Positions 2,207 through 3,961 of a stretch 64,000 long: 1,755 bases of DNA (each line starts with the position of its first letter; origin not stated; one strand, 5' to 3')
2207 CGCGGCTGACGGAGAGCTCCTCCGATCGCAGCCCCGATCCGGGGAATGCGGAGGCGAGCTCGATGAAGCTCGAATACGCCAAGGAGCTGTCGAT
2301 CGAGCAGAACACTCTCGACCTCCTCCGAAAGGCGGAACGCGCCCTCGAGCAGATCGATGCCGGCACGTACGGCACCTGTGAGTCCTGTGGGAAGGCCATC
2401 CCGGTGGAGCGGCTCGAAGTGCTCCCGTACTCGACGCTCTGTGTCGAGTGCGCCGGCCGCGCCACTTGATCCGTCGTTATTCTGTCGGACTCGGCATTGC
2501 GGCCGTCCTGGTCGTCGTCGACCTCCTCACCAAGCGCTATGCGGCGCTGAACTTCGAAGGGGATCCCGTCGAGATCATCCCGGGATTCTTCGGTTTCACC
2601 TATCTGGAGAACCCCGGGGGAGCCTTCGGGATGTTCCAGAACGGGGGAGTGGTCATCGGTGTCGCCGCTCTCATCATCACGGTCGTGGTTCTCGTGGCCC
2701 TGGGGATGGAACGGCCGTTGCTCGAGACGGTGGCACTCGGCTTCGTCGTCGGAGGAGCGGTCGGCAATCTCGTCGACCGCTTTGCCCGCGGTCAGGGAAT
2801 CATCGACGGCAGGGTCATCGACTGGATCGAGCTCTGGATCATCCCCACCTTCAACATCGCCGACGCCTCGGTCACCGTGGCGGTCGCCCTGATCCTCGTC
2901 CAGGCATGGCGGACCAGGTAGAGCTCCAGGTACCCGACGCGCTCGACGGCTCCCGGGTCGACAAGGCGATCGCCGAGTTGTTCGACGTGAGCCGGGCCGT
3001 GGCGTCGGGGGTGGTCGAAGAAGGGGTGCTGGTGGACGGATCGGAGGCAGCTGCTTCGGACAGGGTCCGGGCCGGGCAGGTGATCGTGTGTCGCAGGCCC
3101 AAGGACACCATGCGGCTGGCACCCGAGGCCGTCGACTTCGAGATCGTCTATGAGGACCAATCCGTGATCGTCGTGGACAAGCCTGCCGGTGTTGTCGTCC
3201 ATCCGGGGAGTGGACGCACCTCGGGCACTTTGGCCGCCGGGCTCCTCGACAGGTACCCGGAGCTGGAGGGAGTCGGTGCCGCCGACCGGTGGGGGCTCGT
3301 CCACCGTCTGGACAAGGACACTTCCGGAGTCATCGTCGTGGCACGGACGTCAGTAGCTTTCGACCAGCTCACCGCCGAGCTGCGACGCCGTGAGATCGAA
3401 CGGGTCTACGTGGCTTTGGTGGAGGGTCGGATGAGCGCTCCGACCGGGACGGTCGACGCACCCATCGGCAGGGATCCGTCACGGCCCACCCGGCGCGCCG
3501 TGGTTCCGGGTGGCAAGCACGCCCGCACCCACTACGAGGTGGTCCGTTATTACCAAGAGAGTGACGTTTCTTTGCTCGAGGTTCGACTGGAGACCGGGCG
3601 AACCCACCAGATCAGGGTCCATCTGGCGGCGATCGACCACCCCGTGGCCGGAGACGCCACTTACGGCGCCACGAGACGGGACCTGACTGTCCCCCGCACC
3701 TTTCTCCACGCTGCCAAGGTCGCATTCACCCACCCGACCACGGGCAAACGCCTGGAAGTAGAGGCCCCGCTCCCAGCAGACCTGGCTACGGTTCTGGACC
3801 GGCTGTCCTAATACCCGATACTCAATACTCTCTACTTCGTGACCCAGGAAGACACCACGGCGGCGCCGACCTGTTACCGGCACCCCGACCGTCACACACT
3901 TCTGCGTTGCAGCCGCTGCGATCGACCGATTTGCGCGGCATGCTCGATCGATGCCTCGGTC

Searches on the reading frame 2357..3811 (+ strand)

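Call 92: search_protein_families(library=pfam, proteins=[window:2357-3811:+], max_evalue=0.00001)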
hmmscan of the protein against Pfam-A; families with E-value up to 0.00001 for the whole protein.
window:2357-3811:+ (484 aa): 1 family
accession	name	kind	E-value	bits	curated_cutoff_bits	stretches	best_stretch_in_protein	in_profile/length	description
PF00849.27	PseudoU_synth_2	-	5.6e-36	124.5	26.8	1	270-425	2-152/152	RNA pseudouridylate synthase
